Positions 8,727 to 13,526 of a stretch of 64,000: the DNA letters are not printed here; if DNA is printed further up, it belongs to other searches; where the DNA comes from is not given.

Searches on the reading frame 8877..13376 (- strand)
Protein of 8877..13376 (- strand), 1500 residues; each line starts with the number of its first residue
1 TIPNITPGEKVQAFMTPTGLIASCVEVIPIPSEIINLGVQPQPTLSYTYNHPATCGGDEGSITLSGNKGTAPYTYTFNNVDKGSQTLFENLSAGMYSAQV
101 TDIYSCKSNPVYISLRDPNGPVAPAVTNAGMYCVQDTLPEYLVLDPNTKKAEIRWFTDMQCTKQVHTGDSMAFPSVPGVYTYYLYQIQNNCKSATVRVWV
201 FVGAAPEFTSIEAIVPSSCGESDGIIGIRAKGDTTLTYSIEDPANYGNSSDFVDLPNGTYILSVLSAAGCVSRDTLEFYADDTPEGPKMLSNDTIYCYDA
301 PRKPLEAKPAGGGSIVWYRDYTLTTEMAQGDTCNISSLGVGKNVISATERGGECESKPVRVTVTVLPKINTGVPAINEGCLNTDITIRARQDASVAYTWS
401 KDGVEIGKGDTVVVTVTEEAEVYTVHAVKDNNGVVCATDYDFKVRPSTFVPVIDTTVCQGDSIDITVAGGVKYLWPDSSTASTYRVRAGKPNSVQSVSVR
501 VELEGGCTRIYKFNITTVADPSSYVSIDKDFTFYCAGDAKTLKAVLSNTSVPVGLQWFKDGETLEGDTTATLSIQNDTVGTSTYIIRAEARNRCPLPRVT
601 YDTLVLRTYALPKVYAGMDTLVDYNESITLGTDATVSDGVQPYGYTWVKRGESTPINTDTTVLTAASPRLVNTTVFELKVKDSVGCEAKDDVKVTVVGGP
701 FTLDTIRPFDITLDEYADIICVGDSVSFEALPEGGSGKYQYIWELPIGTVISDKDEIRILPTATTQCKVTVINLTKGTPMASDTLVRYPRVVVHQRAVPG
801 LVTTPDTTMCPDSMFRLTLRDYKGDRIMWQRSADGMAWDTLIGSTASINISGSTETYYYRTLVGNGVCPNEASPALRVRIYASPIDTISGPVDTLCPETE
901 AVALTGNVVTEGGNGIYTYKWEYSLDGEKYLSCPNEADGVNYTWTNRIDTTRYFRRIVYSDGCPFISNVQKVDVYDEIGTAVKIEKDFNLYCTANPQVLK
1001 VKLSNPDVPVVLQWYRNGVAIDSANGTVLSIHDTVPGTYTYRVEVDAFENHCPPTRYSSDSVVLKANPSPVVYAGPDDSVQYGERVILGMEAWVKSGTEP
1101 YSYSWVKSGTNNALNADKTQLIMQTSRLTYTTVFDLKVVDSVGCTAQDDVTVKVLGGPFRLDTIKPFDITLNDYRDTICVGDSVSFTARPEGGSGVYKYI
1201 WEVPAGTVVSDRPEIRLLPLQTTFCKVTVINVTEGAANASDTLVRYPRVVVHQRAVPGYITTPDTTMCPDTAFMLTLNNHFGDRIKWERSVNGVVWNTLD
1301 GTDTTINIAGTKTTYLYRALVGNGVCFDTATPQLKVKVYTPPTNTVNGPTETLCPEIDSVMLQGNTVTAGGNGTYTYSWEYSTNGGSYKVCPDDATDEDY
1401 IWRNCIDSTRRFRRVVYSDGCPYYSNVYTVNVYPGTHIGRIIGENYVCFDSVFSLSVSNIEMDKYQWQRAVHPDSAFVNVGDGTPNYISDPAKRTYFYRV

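Call 68: search_protein_families(library=pfam, proteins=[window:8877-13376:-], max_evalue=0.001)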
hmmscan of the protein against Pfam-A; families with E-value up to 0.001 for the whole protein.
window:8877-13376:- (1500 aa): 6 families
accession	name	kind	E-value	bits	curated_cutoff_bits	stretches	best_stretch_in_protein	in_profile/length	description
PF19081.6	Ig_7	-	1.1e-20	74.1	27.3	2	121-198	1-78/84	Ig-like domain CHU_C associated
PF22352.2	K319L-like_PKD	-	3.2e-13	49.9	27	2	616-696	1-84/84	K319L-like, PKD domain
PF13895.12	Ig_2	-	2.4e-08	34.5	27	0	980-1040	9-60/79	Immunoglobulin domain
PF13927.12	Ig_3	-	1.8e-06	28.8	30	0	1070-1129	2-60/78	Immunoglobulin domain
PF06832.18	BiPBP_C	-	3.3e-06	27.3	26.8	0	995-1043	31-78/90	Penicillin-Binding Protein C-terminus Family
PF13573.12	SprB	-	1.4e-05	25.1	28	1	52-80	6-35/37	SprB repeat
